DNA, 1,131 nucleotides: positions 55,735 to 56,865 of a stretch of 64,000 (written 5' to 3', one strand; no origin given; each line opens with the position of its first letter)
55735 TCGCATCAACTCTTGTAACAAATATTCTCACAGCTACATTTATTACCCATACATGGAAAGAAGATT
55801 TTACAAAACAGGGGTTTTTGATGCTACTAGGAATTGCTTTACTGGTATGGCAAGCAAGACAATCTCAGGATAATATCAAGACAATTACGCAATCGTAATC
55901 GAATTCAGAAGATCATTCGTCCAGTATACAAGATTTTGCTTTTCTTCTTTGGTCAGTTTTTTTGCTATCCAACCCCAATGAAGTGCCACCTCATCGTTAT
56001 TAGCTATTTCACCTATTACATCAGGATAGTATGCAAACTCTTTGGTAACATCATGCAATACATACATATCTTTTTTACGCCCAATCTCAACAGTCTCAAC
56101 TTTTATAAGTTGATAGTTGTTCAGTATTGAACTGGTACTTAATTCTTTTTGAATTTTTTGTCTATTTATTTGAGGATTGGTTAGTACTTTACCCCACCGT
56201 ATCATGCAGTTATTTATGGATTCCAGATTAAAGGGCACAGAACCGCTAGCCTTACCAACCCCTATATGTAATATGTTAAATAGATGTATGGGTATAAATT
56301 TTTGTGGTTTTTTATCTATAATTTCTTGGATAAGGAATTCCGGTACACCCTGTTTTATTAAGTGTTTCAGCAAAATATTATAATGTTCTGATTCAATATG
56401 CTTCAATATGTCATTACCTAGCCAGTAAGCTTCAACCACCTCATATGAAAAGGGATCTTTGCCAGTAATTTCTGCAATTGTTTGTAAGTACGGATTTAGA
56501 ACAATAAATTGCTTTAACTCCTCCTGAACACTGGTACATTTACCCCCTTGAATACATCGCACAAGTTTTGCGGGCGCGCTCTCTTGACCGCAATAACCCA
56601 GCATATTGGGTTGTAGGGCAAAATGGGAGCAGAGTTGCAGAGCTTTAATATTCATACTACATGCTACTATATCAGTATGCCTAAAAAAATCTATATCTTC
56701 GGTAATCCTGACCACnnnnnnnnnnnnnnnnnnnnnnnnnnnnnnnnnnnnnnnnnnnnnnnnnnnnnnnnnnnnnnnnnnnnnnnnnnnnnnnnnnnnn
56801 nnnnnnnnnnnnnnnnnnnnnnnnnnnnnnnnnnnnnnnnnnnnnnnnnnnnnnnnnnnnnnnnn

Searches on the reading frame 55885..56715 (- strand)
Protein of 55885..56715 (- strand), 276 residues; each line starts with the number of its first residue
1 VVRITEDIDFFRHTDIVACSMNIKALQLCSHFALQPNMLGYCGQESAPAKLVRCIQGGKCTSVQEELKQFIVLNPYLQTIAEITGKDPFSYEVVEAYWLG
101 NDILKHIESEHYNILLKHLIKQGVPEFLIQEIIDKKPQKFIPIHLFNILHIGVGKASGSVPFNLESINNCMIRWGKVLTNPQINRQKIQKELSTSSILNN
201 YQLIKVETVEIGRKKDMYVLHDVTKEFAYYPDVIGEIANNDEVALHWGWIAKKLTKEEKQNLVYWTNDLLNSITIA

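Call 3: search_protein_families(library=pfam, proteins=[window:55885-56715:-], max_evalue=0.01)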
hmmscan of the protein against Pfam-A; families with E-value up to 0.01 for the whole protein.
window:55885-56715:- (276 aa): 1 family
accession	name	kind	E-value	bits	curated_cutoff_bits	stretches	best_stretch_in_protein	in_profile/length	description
PF19927.4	DUF6390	-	5.8e-30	105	25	1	27-272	7-236/244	Family of unknown function (DUF6390)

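Call 4: search_protein_families(library=ncbifam, proteins=[window:55885-56715:-], max_evalue=0.01)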
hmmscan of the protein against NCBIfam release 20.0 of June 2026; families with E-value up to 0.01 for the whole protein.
window:55885-56715:- (276 aa): 0 families

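Call 47: find_homologous_proteins(query=window:55888-56655:-, max_evalue=0.001)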
Query seq(256 aa) (256 aa): 392 proteins with E <= 0.001 among 734 candidates; the best 120 are listed.
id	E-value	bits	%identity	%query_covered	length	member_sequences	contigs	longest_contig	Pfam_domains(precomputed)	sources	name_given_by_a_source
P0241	7.2e-170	581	100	100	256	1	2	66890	PF19927.5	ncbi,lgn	-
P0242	3.4e-94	333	58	99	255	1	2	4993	PF19927.5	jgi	-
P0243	1.7e-93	331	58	99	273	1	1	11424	PF19927.5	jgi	-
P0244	6.6e-93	329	52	100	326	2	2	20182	PF19927.5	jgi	-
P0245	4.1e-92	326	48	100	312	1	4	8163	PF19927.5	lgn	-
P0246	2.2e-89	317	56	99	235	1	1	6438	PF19927.5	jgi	jgi:hydrogenase maturation factor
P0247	3.6e-88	313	57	98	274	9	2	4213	PF19927.5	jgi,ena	-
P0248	1.5e-86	308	56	98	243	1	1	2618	PF19927.5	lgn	-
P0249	5.4e-85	303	56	99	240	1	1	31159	PF19927.5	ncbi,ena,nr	ncbi:hypothetical protein GYA49_03130 [Candidatus Beckwithbacteria bacterium]|nr:hypothetical protei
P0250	3.3e-82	294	56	99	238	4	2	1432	PF19927.5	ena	-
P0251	4.5e-80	287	50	100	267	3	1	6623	PF19927.5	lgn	-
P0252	6.1e-79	283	54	99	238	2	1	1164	PF19927.5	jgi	jgi:hypothetical protein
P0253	7.0e-79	283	53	99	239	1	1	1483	PF19927.5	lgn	-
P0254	8.4e-79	283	53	99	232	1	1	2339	PF19927.5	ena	-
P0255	2.7e-78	281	53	99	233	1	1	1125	PF19927.5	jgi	jgi:hypothetical protein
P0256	8.1e-78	279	50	99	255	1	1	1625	PF19927.5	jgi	jgi:hypothetical protein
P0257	7.0e-77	276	51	100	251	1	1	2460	PF19927.5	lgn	-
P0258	7.4e-77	276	52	95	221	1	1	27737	PF19927.5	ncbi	ncbi:DUF6390 family protein [Patescibacteria group bacterium]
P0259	4.3e-76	274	53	99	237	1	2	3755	PF19927.5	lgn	-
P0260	6.8e-76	273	53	99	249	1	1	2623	PF19927.5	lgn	-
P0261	9.2e-74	266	55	91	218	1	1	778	PF19927.5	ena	-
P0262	2.2e-73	265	49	99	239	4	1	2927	PF19927.5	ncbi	-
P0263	3.6e-73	264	49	99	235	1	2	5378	PF19927.5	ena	-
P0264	8.4e-73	263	50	98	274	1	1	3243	PF19927.5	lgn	-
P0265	8.5e-73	263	49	99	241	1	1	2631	PF19927.5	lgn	-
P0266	1.2e-72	262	49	99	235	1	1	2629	PF19927.5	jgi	jgi:hypothetical protein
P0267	1.3e-72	262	51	99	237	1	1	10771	PF19927.5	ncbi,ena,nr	ncbi:hypothetical protein GYA19_01690 [Candidatus Beckwithbacteria bacterium]|nr:hypothetical protei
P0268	3.1e-72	261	50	99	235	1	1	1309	PF19927.5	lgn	-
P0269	5.0e-72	260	51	99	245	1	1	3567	PF19927.5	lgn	-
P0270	7.2e-72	260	49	99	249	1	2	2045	PF19927.5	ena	-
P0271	7.5e-72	260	48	99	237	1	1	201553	PF19927.5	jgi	jgi:hypothetical protein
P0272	7.8e-72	260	47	99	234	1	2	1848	PF19927.5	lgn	-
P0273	1.2e-71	259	51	98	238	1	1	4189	PF19927.5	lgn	-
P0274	1.6e-71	259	48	99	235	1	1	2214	PF19927.5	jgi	jgi:hypothetical protein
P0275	2.3e-71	258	46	99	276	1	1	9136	PF19927.5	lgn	-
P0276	2.4e-71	258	51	98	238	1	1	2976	PF19927.5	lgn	-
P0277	3.5e-71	258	51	99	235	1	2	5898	PF19927.5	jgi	-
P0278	4.3e-71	257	49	99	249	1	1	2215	PF19927.5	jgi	jgi:hydrogenase maturation factor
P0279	5.1e-71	257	49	100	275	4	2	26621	PF19927.5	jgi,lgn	-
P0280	5.5e-71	257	49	99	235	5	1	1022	PF19927.5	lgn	-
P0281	8.3e-71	256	49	99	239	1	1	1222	PF23835.2,PF19927.5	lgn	-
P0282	1.4e-70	256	49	99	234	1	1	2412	PF19927.5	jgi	-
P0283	1.6e-70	256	47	99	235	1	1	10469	PF19927.5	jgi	-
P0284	1.7e-70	255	49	99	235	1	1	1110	PF19927.5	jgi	-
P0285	1.8e-70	255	47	99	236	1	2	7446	PF19927.5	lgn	-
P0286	2.4e-70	255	50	98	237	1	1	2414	PF19927.5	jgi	jgi:hypothetical protein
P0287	2.4e-70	255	49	98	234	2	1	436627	PF19927.5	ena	-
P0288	2.4e-70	255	52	98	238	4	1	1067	PF19927.5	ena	-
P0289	2.6e-70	255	48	99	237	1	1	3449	PF19927.5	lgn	-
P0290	2.7e-70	255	49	99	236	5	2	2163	PF19927.5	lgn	-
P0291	3.4e-70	254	47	97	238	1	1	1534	PF19927.5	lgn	-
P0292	3.5e-70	254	51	99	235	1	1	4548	PF19927.5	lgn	-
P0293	3.8e-70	254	49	98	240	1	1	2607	PF19927.5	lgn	-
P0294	3.9e-70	254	46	98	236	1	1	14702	PF19927.5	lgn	-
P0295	4.2e-70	254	48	97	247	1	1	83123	PF19927.5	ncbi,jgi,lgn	ncbi:MAG: DUF6390 family protein [Patescibacteria group bacterium]|jgi:hypothetical protein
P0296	4.8e-70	254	48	99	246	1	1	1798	PF19927.5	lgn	-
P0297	6.6e-70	253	50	99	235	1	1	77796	PF19927.5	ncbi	-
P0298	1.6e-69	252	47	99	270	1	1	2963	PF19927.5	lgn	-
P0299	1.7e-69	252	49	99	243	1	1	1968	PF19927.5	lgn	-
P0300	2.1e-69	252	47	96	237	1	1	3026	PF19927.5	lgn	-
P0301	2.7e-69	251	45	99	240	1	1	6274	PF19927.5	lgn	-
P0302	2.8e-69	251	48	99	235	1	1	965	PF19927.5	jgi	jgi:hypothetical protein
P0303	4.1e-69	251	49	99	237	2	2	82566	PF19927.5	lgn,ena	-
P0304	4.5e-69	251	48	99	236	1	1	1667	PF19927.5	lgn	-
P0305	5.3e-69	250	49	99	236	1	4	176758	PF19927.5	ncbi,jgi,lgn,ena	-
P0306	5.8e-69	250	48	98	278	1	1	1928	PF19927.5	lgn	-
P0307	6.7e-69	250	47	99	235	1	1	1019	PF19927.5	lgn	-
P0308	7.3e-69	250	50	99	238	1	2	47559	PF19927.5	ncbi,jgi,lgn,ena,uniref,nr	ncbi:hypothetical protein COV24_02800 [candidate division WWE3 bacterium CG10_big_fil_rev_8_21_14_0_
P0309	8.7e-69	250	48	96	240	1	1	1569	PF19927.5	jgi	jgi:hypothetical protein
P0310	9.3e-69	250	48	99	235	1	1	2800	PF19927.5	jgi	-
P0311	1.1e-68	249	47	98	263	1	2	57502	PF19927.5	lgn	-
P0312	1.1e-68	249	48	99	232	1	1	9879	PF19927.5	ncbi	-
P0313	1.3e-68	249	47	99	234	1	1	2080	PF19927.5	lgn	-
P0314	1.3e-68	249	48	99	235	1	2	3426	PF19927.5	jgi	jgi:hypothetical protein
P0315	1.5e-68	249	50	99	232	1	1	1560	PF19927.5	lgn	-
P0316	2.0e-68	249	47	98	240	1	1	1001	PF19927.5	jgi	jgi:hypothetical protein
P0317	2.1e-68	249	49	99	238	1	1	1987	PF19927.5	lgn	-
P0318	2.3e-68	248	46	99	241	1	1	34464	PF19927.5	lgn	-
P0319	2.7e-68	248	49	99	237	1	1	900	PF19927.5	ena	-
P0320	2.8e-68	248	45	98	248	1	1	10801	PF19927.5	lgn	-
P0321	3.4e-68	248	49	99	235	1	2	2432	PF19927.5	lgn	-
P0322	4.2e-68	248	48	98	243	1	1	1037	PF19927.5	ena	-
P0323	4.2e-68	248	50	98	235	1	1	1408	PF19927.5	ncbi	-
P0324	4.3e-68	247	48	99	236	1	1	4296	PF19927.5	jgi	jgi:hypothetical protein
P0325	4.6e-68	247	47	97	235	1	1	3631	PF19927.5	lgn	-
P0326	4.7e-68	247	48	99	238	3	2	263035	PF19927.5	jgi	jgi:hypothetical protein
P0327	4.8e-68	247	48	99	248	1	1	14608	PF19927.5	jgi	jgi:hypothetical protein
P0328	6.1e-68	247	49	98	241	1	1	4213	PF19927.5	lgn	-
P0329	6.7e-68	247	49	99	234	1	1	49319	PF19927.5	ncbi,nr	ncbi:MAG TPA: DUF6390 family protein [Candidatus Methanoperedens sp.]|nr:DUF6390 family protein [Can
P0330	8.6e-68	247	48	96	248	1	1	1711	PF19927.5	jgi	jgi:hypothetical protein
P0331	9.6e-68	246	47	99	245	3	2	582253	PF19927.5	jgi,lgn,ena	-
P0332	9.9e-68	246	47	99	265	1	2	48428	PF19927.5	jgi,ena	-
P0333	1.2e-67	246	47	99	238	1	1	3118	PF19927.5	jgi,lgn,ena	-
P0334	1.3e-67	246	47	99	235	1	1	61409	PF19927.5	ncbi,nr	ncbi:hypothetical protein JXA63_03465 [Candidatus Woesebacteria bacterium]|nr:hypothetical protein [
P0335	1.5e-67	246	48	99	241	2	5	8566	PF19927.5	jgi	-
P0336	1.8e-67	245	48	98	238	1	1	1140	PF19927.5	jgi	-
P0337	2.0e-67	245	50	98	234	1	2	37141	PF19927.5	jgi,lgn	jgi:hypothetical protein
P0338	2.6e-67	245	47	98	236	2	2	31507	PF19927.5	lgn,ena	-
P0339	2.7e-67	245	49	99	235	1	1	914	PF19927.5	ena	-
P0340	2.8e-67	245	47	98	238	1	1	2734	PF19927.5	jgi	jgi:hypothetical protein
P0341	2.8e-67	245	48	98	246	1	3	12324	PF19927.5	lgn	-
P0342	2.8e-67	245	48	96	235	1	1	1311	PF19927.5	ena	-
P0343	3.4e-67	245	48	99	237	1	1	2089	PF19927.5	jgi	jgi:hypothetical protein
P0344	3.5e-67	245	48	99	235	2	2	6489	PF19927.5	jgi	jgi:hypothetical protein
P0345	3.7e-67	244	48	99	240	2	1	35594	PF19927.5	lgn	-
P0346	4.1e-67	244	46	99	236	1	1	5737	PF19927.5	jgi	jgi:hypothetical protein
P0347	4.2e-67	244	49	98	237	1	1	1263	PF19927.5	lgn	-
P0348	4.2e-67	244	49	98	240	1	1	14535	PF19927.5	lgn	-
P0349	4.5e-67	244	47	98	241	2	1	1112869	PF19927.5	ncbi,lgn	ncbi:MAG: DUF6390 family protein [Patescibacteria group bacterium]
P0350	4.6e-67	244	50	98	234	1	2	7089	PF19927.5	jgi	jgi:hydrogenase maturation factor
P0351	4.6e-67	244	48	98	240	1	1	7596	PF19927.5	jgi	-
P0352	5.1e-67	244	47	99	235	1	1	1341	PF19927.5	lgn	-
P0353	6.1e-67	244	47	99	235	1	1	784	PF19927.5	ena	-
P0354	7.2e-67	243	46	99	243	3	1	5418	PF19927.5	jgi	-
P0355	7.3e-67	243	47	99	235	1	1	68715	PF19927.5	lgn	-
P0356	7.9e-67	243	46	98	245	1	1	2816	PF19927.5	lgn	-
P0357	8.2e-67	243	46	99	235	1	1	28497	PF19927.5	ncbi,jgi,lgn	ncbi:MAG: DUF6390 family protein [Patescibacteria group bacterium]|jgi:hypothetical protein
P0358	8.6e-67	243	47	99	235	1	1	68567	PF19927.5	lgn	-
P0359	9.9e-67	243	48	99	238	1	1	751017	PF19927.5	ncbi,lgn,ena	-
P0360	1.2e-66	243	48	99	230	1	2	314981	PF19927.5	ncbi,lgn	-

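Call 56: predict_structure(alignment_id=A3)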
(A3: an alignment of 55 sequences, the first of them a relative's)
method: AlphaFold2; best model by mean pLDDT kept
length: 256 residues; sequences in the alignment: 55
mean_pLDDT: 91.6   pTM: 0.91
mean pLDDT of the five models: 91.6, 90.8, 90.5, 89.9, 89.7
residues with pLDDT >= 90: 209; 70-90: 29; 50-70: 12; < 50: 6
segments of 3 or more residues with pLDDT < 50: 169-174
pLDDT, mean of each block of 10 residues (from residue 1): 96 93 89 96 95 96 98 98 98 98 94 94 95 76 92 94 57 61 96 95 96 94 97 98 98 84
secondary structure, 60 per line:
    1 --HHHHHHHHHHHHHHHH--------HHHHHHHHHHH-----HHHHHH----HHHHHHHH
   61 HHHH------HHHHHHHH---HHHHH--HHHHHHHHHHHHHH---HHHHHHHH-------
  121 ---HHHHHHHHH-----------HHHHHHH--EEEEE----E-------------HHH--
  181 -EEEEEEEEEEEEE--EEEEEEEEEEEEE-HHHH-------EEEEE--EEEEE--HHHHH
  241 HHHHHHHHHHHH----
elements in order: H3-18 H27-37 H43-48 H53-64 H71-78 H82-86 H89-102 H106-113 H124-132 H144-150 E153-157 E182-194 E197-209 H211-214 E222-226 E229-233 H236-252

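Call 61: fold_search(model_id=the predicted structure, library=pdb)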
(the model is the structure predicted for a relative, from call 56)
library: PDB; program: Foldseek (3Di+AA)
matches with E <= 10: 560; with E <= 0.001: 0
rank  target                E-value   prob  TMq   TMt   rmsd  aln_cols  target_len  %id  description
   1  4v61_AQ               6.8e-02  0.84  0.18  0.43   5.2        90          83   12  Homology model for the Spinach chloroplast 30S subunit fitted to 9.4A cryo-EM map of the 70S chlororibosome. (released 2014-07-09)
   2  8f2r_G                8.0e-02  0.08  0.11  0.14  23.0       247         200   13  Human CCC complex (released 2023-05-24)
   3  8om2_Q                8.5e-02  0.77  0.19  0.21  12.2       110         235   13  Small subunit of yeast mitochondrial ribosome in complex with METTL17/Rsm22. (released 2024-01-10)
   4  8d8j_Q                8.9e-02  0.75  0.19  0.31  12.2       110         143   13  Yeast mitochondrial small subunit assembly intermediate (State 1) (released 2022-12-21)
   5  8csp_N                1.0e-01  0.80  0.16  0.31   4.3        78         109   15  Human mitochondrial small subunit assembly intermediate (State A) (released 2022-12-14)
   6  8d8k_Q                1.0e-01  0.63  0.19  0.23  12.3       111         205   15  Yeast mitochondrial small subunit assembly intermediate (State 2) (released 2022-12-21)
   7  8fmw_Q                1.6e-01  0.66  0.17  0.41   4.6        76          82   18  The structure of a hibernating ribosome in the Lyme disease pathogen (released 2023-11-08)
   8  6z1p_Bq               1.6e-01  0.23  0.18  0.24  12.2       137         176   10  Structure of the mitochondrial ribosome from Tetrahymena thermophila (released 2020-06-24)
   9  7sfr_q                1.7e-01  0.54  0.18  0.38   5.5        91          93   14  Unmethylated Mtb Ribosome 50S with SEQ-9 (released 2022-10-12)
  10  8p2f_r                1.8e-01  0.47  0.17  0.40   6.4        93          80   14  Staphylococcus aureus 70S ribosome with elongation factor G locked with fusidic acid cyclopentane in post-translocatio (released 2024-05-01)
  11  7sb2_B                1.8e-01  0.06  0.15  0.13  21.0       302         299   12  Structure of the periplasmic domain of GldM from Capnocytophaga canimorsus (released 2022-03-23)
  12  5li0_q                1.9e-01  0.33  0.16  0.35   8.2        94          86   15  70S ribosome from Staphylococcus aureus (released 2016-12-28)
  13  4v4b_AQ               2.0e-01  0.72  0.19  0.52   5.0        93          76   12  Structure of the ribosomal 80S-eEF2-sordarin complex from yeast obtained by docking atomic models for RNA and protein (released 2014-07-09)
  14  6yw5_QQ               2.0e-01  0.63  0.16  0.24   4.3        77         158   16  The structure of the small subunit of the mitoribosome from Neurospora crassa (released 2020-11-11)
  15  5o5j_Q                2.0e-01  0.47  0.17  0.36   5.5        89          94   15  Structure of the 30S small ribosomal subunit from Mycobacterium smegmatis (released 2017-07-12)
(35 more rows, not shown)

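Call 78: search_solved_structures(query=A3, max_evalue=5, show_alignments=2)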
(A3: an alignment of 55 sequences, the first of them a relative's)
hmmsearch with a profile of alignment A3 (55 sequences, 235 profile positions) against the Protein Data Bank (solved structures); distinct sequences matched with E-value up to 5: 2.
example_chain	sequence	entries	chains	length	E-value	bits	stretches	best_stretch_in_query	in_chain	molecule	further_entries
3vyr_A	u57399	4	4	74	0.68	12.4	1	189-227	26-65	Hydrogenase expression/formation protein HypC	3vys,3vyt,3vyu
2z1c_A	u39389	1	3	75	0.7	12.4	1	189-227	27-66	Hydrogenase expression/formation protein HypC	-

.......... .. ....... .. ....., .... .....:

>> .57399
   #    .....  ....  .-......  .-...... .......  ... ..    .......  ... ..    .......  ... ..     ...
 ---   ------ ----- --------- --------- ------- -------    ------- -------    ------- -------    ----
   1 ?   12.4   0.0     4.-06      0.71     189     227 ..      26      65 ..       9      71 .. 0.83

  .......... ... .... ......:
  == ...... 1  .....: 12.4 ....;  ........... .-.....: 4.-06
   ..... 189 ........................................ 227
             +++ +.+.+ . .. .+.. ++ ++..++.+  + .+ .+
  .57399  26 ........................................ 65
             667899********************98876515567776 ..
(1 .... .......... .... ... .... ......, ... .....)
